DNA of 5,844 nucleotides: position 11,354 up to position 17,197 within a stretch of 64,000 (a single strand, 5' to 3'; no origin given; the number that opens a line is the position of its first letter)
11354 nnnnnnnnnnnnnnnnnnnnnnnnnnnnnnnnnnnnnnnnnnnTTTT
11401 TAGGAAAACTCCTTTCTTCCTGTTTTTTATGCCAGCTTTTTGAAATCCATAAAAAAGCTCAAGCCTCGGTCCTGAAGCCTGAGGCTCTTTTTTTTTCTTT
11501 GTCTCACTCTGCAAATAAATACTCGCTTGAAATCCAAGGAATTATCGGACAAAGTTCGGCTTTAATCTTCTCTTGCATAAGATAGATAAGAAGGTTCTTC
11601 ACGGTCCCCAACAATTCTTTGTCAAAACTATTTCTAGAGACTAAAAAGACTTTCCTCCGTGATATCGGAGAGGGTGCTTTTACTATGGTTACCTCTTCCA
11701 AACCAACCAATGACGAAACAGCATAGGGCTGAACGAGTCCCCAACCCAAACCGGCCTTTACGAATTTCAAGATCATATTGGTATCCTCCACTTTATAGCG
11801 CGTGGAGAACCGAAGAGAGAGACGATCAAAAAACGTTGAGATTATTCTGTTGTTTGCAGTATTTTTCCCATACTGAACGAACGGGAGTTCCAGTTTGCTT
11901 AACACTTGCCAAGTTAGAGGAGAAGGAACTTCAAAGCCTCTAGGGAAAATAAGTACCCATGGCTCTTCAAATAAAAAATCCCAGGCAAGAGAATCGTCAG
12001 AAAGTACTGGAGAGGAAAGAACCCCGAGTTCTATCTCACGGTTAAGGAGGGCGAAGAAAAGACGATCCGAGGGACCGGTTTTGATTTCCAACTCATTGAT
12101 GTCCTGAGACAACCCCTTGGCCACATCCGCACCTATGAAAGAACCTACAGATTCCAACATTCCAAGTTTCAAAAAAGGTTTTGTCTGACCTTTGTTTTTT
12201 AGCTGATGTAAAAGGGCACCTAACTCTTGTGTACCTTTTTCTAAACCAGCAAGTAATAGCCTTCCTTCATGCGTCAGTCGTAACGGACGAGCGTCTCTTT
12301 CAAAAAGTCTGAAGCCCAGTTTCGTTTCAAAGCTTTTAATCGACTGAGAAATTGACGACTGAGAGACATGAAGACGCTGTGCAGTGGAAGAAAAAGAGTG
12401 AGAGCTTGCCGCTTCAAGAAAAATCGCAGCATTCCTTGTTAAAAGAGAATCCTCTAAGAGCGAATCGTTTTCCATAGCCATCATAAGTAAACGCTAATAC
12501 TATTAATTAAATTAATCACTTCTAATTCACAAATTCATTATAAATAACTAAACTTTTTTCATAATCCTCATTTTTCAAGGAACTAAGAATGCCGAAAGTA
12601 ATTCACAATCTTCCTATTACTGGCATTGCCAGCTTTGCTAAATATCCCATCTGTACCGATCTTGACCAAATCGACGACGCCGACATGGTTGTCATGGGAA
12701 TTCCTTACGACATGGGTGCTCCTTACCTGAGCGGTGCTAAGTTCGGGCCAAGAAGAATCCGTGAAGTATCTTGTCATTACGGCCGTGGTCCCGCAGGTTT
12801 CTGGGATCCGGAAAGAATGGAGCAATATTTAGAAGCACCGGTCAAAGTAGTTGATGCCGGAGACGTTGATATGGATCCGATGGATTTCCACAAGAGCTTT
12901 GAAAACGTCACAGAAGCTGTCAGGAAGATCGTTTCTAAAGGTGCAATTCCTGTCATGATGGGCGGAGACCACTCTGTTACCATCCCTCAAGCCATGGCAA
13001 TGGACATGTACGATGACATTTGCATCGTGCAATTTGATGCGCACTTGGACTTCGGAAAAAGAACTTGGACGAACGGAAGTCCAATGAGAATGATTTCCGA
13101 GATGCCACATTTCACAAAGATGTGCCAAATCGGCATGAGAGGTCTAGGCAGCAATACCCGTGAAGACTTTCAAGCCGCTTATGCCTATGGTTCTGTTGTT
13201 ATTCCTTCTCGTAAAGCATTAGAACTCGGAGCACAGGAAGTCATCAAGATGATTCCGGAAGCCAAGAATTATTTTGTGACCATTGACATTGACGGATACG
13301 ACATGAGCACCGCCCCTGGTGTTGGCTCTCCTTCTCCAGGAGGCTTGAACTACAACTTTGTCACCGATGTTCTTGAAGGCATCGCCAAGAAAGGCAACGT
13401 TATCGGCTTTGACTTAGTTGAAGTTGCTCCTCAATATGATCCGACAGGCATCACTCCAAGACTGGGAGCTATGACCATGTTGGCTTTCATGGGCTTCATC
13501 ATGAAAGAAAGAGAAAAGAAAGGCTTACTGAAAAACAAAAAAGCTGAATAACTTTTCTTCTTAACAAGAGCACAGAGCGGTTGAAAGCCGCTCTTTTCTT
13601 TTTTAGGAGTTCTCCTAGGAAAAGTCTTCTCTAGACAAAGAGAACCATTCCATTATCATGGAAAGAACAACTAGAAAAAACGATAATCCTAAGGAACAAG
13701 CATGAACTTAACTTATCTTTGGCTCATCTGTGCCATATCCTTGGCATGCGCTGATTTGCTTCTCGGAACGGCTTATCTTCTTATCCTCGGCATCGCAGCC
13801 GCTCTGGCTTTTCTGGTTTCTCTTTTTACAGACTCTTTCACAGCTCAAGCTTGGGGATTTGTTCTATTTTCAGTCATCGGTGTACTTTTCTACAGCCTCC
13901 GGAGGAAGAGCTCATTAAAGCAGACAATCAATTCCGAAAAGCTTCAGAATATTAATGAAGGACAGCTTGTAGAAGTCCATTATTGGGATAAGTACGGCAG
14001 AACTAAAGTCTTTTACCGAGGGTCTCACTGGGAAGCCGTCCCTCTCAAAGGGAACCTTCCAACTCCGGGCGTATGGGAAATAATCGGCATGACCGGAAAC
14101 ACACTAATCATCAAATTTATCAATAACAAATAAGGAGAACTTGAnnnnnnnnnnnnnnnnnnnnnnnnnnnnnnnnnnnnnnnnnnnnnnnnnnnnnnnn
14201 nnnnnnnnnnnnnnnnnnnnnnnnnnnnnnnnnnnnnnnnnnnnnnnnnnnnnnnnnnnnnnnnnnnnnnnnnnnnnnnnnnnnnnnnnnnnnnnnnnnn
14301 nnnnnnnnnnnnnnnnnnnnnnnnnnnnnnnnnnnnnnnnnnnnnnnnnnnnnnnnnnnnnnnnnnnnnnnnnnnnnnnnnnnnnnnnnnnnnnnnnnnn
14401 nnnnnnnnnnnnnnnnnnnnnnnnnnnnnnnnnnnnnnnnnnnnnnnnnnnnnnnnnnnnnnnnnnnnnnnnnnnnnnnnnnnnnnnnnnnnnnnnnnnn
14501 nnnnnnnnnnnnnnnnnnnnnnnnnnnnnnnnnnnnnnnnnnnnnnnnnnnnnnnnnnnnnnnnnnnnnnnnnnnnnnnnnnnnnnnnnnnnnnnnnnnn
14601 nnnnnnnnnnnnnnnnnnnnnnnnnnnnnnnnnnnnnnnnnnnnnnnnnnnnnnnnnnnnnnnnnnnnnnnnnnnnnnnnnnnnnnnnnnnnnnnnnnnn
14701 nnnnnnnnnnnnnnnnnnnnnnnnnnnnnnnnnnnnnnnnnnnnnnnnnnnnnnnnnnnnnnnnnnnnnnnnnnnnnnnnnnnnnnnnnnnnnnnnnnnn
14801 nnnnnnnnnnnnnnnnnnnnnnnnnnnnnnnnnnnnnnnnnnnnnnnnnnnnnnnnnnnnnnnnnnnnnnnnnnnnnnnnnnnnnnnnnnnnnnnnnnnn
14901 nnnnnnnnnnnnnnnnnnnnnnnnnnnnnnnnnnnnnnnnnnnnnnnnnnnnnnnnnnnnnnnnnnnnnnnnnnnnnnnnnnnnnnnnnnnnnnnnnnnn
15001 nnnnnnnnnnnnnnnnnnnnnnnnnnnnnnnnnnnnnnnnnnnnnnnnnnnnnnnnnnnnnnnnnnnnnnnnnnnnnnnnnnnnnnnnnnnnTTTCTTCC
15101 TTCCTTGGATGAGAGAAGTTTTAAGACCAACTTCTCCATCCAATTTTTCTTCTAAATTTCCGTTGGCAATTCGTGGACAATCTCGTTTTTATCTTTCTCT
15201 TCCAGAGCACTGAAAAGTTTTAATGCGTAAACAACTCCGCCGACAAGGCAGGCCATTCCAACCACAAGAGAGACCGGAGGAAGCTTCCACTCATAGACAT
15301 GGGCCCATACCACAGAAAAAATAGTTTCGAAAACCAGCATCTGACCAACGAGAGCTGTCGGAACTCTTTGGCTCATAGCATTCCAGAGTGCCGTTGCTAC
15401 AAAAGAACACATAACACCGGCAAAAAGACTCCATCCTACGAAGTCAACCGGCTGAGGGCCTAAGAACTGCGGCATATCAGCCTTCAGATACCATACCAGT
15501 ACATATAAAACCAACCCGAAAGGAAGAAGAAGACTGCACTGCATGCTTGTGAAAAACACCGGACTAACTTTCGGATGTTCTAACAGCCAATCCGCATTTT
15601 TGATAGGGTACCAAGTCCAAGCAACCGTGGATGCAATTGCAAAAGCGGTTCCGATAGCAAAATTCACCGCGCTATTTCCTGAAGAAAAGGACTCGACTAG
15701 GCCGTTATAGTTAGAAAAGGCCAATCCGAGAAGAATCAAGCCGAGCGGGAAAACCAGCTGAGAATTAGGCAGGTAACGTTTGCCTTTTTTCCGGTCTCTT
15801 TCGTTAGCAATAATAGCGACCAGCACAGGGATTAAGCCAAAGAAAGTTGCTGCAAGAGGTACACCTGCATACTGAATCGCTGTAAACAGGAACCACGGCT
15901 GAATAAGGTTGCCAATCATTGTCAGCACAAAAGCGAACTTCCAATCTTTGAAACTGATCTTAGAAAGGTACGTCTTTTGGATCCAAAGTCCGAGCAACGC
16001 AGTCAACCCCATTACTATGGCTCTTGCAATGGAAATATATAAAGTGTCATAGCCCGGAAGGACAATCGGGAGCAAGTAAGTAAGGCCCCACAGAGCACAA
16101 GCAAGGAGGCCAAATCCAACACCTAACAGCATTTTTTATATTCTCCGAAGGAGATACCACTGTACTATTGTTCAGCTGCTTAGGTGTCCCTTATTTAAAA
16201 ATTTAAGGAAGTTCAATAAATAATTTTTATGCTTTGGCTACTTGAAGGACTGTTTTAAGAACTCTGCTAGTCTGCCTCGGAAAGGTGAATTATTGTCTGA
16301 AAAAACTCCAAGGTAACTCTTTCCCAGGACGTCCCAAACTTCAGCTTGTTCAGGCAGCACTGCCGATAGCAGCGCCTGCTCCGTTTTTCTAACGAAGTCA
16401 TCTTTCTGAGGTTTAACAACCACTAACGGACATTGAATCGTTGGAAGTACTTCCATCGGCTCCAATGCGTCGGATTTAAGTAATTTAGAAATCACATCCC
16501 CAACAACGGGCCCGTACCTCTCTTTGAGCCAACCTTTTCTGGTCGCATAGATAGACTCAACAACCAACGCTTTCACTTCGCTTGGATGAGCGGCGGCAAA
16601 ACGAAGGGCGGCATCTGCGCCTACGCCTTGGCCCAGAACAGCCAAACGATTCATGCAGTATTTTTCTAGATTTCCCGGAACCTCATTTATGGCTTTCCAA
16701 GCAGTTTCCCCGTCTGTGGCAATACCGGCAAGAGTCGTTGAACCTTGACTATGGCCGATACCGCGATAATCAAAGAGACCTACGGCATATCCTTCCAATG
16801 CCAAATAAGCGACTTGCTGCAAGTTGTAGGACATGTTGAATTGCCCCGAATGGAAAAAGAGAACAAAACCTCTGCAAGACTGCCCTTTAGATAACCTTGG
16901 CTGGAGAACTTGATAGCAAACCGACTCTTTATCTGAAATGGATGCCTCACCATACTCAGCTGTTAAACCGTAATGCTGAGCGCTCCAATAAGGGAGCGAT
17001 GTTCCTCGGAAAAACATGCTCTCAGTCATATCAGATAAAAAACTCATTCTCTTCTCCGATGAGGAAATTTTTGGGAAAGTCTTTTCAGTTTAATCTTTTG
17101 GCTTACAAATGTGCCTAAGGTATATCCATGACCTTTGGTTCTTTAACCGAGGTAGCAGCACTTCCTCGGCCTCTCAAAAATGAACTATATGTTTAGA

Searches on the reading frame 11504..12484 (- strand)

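Call 57: search_protein_families(library=ncbifam, proteins=[window:11504-12484:-], max_evalue=1e-10)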
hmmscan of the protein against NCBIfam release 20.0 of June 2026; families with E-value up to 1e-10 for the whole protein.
window:11504-12484:- (326 aa): 23 families
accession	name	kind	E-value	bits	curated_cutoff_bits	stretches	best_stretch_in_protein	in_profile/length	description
NF040786.1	LysR_Sec_metab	equivalog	6.2e-23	81.2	250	1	20-288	7-282/298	selenium metabolism-associated LysR family transcriptional regulator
NF053705.1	TransRegGltCGpos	equivalog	1.9e-19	70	350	1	17-294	4-281/300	glutamate biosynthesis transcriptional regulator GltC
NF008416.0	PRK11242.1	equivalog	7e-19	68.2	277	1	15-285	2-272/300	transcriptional regulator CynR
NF008722.0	PRK11716.1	equivalog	2.8e-17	62.7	246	1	17-254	4-244/293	HTH-type transcriptional activator IlvY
NF045775.1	acetoin_reg_AlsR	exception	2.5e-16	60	430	1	22-259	9-249/290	acetoin biosynthesis transcriptional regulator AlsR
NF047711.1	PutUtilRegPtrR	equivalog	7.5e-16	58.1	400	1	20-299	7-282/283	putrescine utilization regulator PtrR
TIGR03339.1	phn_lysR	subfamily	2.4e-15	56.6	341.1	1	22-277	5-259/279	aminoethylphosphonate catabolism associated LysR family transcriptional regulator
TIGR02424.1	TF_pcaQ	equivalog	5e-15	55.2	303.8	1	17-159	6-153/300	pca operon transcription factor PcaQ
NF047520.1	trans_act_CidR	equivalog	8.3e-15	54.7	415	1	20-272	7-260/292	cidABC operon transcriptional activator CidR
NF008352.0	PRK11139.1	subfamily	1.3e-14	54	288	1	22-113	14-104/305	transcriptional regulator GcvA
NF002964.0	PRK03635.1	subfamily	1.6e-14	53.7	197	1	24-85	13-73/297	ArgP/LysG family DNA-binding transcriptional regulator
TIGR03418.1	chol_sulf_TF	equivalog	1.7e-14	53.5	324.8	1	20-102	7-89/291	choline sulfate utilization transcriptional regulator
NF007385.0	PRK09906.1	equivalog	4.5e-14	52.3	356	1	21-257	8-247/296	DNA-binding transcriptional regulator HcaR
TIGR03298.1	argP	subfamily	4.6e-14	52.2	273.55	1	20-98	7-84/292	ArgP/LysG family DNA-binding transcriptional regulator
NF007491.0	PRK10086.1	equivalog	7.3e-14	51.3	316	1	10-98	14-101/313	DNA-binding transcriptional regulator DsdC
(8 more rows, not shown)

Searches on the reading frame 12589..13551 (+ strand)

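Call 38: search_protein_families(library=pfam, proteins=[window:12589-13551:+], max_evalue=0.001)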
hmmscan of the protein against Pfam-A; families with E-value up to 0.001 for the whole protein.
window:12589-13551:+ (320 aa): 1 family
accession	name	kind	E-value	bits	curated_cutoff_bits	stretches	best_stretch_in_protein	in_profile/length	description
PF00491.26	Arginase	-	9.3e-66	222.6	22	1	31-299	1-276/280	Arginase family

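Call 57: search_protein_families(library=ncbifam, proteins=[window:12589-13551:+], max_evalue=1e-10)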
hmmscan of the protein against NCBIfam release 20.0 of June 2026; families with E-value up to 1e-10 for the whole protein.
window:12589-13551:+ (320 aa): 5 families
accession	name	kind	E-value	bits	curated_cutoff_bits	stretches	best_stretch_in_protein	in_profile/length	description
TIGR01230.1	agmatinase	equivalog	1.8e-49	168.8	174.3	1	28-299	10-271/275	agmatinase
NF002564.0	PRK02190.1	subfamily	2.2e-46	158.4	302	1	14-308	19-305/307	agmatinase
TIGR01227.1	hutG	equivalog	2.9e-39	135.1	229.15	1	26-300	30-305/307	formimidoylglutamase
TIGR01229.1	rocF_arginase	equivalog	1.7e-18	67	227.6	0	215-286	203-278/300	arginase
NF010347.0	PRK13775.1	equivalog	2.1e-15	56.8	381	1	80-304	88-326/331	formimidoylglutamase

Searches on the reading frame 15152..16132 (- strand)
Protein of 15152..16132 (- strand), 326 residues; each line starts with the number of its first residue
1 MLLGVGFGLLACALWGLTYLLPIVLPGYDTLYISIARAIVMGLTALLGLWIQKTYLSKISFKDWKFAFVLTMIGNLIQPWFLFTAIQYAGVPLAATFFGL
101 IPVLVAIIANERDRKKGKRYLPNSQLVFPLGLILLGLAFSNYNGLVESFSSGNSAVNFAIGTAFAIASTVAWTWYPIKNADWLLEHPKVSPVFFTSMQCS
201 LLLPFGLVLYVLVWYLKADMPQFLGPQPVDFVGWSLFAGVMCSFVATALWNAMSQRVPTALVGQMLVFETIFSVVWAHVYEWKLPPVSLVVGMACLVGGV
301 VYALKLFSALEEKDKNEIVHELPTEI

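Call 6: search_protein_families(library=pfam, proteins=[window:15152-16132:-], max_evalue=0.01)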
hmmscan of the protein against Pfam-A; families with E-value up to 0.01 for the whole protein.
window:15152-16132:- (326 aa): 1 family
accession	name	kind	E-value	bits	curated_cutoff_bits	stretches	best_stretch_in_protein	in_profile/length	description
PF00892.27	EamA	-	1e-12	48.9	28.2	2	3-109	2-107/135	EamA-like transporter family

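Call 57: search_protein_families(library=ncbifam, proteins=[window:15152-16132:-], max_evalue=1e-10)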
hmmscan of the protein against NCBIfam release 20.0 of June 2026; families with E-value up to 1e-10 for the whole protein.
window:15152-16132:- (326 aa): 0 families

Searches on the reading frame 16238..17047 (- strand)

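Call 6: search_protein_families(library=pfam, proteins=[window:16238-17047:-], max_evalue=0.01)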
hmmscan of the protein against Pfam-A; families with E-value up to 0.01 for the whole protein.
window:16238-17047:- (269 aa): 4 families
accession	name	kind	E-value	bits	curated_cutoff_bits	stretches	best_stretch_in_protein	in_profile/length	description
PF12146.15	Hydrolase_4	-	2.2e-08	34.1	27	1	59-165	4-108/239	Serine aminopeptidase, S33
PF00561.26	Abhydrolase_1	-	5.6e-06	26.6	25.8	1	63-166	3-102/245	alpha/beta hydrolase fold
PF03096.20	Ndr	-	7.2e-06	25.4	23.3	1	124-182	90-148/283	Ndr family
PF02129.25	Peptidase_S15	-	0.00026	21.2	23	1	75-171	46-133/262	X-Pro dipeptidyl-peptidase (S15 family)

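Call 57: search_protein_families(library=ncbifam, proteins=[window:16238-17047:-], max_evalue=1e-10)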
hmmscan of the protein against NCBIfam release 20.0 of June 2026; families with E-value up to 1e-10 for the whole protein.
window:16238-17047:- (269 aa): 0 families
